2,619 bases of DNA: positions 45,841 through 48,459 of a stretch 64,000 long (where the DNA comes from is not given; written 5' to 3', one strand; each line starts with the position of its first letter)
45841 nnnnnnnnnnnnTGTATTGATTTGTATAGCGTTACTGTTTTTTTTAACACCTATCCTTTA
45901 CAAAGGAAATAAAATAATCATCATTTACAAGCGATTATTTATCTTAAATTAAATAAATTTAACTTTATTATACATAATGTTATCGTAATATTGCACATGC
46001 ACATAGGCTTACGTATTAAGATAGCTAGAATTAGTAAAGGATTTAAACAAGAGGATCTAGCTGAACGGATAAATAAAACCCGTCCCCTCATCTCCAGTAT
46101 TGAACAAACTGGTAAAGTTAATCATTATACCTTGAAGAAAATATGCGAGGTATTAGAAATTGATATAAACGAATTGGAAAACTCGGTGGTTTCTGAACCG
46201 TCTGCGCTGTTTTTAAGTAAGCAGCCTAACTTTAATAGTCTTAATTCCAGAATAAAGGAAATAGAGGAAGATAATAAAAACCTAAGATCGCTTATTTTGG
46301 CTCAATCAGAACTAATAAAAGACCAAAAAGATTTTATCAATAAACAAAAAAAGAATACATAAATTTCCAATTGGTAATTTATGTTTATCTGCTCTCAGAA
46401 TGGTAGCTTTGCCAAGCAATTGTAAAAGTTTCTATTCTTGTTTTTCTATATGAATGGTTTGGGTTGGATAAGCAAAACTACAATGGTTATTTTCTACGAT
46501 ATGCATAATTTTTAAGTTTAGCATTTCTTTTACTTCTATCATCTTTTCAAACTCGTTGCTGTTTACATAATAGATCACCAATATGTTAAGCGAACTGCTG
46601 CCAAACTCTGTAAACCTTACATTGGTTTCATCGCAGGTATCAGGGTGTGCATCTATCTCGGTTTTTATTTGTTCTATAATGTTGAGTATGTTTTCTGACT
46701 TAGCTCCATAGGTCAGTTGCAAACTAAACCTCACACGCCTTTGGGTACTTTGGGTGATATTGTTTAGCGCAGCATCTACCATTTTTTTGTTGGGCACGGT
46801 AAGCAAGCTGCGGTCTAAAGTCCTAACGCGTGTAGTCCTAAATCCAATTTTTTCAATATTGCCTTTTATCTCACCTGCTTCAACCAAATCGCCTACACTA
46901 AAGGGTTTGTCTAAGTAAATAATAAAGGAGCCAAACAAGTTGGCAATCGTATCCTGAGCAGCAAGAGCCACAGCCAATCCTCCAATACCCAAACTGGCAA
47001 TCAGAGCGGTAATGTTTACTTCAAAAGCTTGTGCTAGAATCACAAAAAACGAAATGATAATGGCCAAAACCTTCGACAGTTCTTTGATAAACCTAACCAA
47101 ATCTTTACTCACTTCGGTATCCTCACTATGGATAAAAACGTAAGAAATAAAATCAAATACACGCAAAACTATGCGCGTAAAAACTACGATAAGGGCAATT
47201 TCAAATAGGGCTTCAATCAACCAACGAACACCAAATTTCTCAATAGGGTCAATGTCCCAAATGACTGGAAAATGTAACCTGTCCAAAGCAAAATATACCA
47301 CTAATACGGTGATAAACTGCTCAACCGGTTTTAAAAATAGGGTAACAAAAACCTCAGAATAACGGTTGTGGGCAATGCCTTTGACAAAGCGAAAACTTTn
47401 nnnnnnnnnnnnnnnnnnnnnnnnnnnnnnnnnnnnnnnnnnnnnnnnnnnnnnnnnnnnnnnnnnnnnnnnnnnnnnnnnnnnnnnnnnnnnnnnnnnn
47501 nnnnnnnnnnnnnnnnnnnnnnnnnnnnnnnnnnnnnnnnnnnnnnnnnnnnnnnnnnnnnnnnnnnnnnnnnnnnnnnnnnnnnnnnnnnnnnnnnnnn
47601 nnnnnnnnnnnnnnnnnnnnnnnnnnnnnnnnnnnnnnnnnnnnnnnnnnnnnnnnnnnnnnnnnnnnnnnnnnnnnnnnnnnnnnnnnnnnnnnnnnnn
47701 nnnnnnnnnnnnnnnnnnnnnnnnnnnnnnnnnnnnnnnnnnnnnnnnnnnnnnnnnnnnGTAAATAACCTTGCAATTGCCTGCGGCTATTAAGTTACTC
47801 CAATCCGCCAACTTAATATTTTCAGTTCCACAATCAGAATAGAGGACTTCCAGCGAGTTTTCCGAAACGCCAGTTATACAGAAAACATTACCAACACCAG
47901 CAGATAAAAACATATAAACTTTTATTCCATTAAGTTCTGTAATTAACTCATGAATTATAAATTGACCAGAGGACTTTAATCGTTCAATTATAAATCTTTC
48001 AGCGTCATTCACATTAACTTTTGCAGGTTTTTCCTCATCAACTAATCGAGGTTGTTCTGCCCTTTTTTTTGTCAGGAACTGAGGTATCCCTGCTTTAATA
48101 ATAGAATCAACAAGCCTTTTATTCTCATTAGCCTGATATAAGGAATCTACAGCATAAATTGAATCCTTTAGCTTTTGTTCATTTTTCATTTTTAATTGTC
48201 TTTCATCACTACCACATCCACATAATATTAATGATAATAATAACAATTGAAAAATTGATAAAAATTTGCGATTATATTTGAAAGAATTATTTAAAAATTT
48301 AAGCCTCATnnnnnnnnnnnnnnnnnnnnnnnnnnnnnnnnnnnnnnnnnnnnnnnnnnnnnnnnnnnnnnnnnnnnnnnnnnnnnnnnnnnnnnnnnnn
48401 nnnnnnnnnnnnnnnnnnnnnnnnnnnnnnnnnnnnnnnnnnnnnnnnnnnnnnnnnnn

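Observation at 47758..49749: Regulator-divergent three-gene operon (unknown protein with in-frame TAA, polytopic membrane protein, lipoprotein) inside a repeat-flanked accessory block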

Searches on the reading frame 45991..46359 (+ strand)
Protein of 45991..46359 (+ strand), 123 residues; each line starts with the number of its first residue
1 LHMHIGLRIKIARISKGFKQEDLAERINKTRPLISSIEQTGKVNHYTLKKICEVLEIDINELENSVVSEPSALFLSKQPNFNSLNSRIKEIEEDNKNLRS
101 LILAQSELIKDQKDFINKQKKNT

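Call 5: search_protein_families(library=pfam, proteins=[window:45991-46359:+], max_evalue=1)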
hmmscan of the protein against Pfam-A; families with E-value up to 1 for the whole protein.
window:45991-46359:+ (123 aa): 9 families
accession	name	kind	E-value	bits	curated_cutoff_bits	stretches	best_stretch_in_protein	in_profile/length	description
PF01381.28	HTH_3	-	1.9e-08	34.7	23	1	9-62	1-55/55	Helix-turn-helix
PF13443.12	HTH_26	-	3e-06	27.8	22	1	9-62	2-57/63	Cro/C1-type HTH DNA-binding domain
PF12844.13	HTH_19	-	2.6e-05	24.5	30.2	1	8-62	3-58/64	Helix-turn-helix domain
PF13560.12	HTH_31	-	0.00086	20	27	1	5-61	2-60/64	Helix-turn-helix domain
PF13744.12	HTH_37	-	0.0066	16.7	27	1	15-56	29-69/80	Helix-turn-helix domain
PF09177.16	STX6_10_61_N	-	0.025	15.5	29.4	1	20-76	7-76/99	Syntaxin 6/10/61, N-terminal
PF25450.1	Rab11-FIP3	-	0.033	14.9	31.9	1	79-106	54-81/125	Rab11-FIP3-like domain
PF19111.5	DUF5798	-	0.037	14.7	27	0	21-66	32-77/89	Family of unknown function (DUF5798)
PF24245.1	INO80F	-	0.1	13.1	25.1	1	83-101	7-25/47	INO80 complex subunit F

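Call 82: search_protein_families(library=padloc, proteins=[window:45991-46359:+], max_evalue=0.01)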
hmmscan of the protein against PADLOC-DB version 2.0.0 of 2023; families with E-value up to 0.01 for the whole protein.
window:45991-46359:+ (123 aa): 12 families
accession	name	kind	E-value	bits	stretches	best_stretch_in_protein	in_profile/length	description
PDLC02926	HTH_VI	-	1.2e-09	36.3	1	5-62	2-60/92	-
PDLC03947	RmrA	-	1.7e-05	21.8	1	5-60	12-68/383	-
PDLC03668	Control_protein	-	2e-05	23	1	7-50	11-52/79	control protein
PDLC04775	PDC-M69A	-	2.3e-05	22.9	1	4-78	7-85/113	-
PDLC03952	RmrA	-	7.7e-05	19.7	1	6-59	24-78/395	-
PDLC03949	RmrA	-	8.1e-05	19.6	1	7-69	5-68/363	-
PDLC03665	Control_protein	-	9.5e-05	20.6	1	6-67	10-74/77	control protein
PDLC04142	capH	-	0.0001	21.3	1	1-91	3-90/103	capH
PDLC04760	PDC-M64C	-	0.0001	20.6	1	3-63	25-86/93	-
PDLC03943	RmrA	-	0.0001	19.5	1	5-73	3-75/370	-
PDLC03951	RmrA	-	0.00022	18.3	1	7-71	11-76/400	-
PDLC03954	RmrA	-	0.00059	16.9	1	6-64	12-71/380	-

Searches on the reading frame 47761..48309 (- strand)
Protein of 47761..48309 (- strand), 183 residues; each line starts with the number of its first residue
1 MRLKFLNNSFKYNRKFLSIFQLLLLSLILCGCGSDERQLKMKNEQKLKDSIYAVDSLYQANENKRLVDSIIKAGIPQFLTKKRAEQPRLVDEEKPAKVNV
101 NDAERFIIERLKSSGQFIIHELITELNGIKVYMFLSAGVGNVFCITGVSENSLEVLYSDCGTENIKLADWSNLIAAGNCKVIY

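Call 5: search_protein_families(library=pfam, proteins=[window:47761-48309:-], max_evalue=1)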
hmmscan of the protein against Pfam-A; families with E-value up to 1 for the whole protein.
window:47761-48309:- (183 aa): 0 families

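Call 6: search_protein_families(library=padloc, proteins=[window:47761-48309:-], max_evalue=1)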
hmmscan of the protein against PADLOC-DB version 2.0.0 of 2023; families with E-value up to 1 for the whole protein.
window:47761-48309:- (183 aa): 0 families

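Call 42: find_homologous_proteins(query=window:47761-48309:-, max_evalue=0.01)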
Query window:47761-48309:- (183 aa): 1 proteins with E <= 0.01 among 65 candidates.
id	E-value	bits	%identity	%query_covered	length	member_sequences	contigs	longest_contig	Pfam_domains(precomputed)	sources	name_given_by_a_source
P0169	4.0e-114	396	100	100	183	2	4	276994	-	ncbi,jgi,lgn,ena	jgi:hypothetical protein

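Call 43: find_encoding_contigs(protein=P0169, flank=5000, max_places=8)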
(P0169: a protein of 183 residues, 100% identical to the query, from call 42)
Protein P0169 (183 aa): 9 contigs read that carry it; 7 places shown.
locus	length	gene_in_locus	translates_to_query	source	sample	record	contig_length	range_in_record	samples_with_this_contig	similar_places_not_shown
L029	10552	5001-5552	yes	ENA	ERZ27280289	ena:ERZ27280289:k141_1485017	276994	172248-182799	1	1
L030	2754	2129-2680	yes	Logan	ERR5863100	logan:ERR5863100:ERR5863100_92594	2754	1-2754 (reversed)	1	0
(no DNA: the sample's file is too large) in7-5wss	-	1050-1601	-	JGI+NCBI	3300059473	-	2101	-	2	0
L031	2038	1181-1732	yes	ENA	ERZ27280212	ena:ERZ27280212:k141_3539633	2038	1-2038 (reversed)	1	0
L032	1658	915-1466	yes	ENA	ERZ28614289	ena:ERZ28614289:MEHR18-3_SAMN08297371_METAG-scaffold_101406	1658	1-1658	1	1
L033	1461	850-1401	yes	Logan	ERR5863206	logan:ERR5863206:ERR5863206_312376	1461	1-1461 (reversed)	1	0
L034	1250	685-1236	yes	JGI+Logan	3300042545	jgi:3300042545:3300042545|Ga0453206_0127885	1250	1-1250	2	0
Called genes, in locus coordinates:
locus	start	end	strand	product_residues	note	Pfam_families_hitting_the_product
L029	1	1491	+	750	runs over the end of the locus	PF22544:HYDIN_VesB_CFA65-like_Ig (weak), PF04231:Endonuclease_1, PF18962:Por_Secre_tail (weak), PF19910:DUF6383 (weak)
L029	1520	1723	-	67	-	-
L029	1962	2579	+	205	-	-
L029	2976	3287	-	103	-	PF01381:HTH_3 (weak)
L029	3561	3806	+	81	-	-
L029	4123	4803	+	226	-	-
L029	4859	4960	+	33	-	-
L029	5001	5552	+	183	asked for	-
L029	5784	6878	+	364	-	PF21088:MS_channel_1st (weak), PF00924:MS_channel_2nd, PF21082:MS_channel_3rd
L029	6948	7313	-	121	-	PF12844:HTH_19 (faint), PF01381:HTH_3, PF13443:HTH_26 (weak)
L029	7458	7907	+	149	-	-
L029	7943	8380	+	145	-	-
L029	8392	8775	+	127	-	-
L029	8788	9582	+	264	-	-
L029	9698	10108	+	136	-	PF13366:PDDEXK_3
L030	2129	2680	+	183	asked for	-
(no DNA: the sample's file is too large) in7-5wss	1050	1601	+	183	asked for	-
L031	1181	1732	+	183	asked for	-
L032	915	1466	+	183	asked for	-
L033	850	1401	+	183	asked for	-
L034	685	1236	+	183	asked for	-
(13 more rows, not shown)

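Call 70: search_protein_families(library=phrogs, proteins=[window:47761-48309:-], max_evalue=0.01)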
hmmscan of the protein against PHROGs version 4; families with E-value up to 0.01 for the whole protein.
window:47761-48309:- (183 aa): 0 families

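Call 77: list_cluster_members(proteins=[P0169, P0001, P0016])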
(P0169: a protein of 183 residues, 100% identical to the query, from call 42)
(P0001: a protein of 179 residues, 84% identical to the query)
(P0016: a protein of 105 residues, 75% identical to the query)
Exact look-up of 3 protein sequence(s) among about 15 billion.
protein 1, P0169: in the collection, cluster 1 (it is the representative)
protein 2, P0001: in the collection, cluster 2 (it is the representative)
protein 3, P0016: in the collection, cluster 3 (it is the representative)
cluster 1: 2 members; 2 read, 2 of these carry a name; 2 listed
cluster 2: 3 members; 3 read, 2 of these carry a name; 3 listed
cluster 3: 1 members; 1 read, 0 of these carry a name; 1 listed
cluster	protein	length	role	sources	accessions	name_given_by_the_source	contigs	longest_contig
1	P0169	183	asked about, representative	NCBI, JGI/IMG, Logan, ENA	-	hypothetical protein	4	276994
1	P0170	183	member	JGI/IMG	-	hypothetical protein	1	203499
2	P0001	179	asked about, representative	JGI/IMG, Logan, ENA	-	hypothetical protein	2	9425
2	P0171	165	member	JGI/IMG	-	hypothetical protein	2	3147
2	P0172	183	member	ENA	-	-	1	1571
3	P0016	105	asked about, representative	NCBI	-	-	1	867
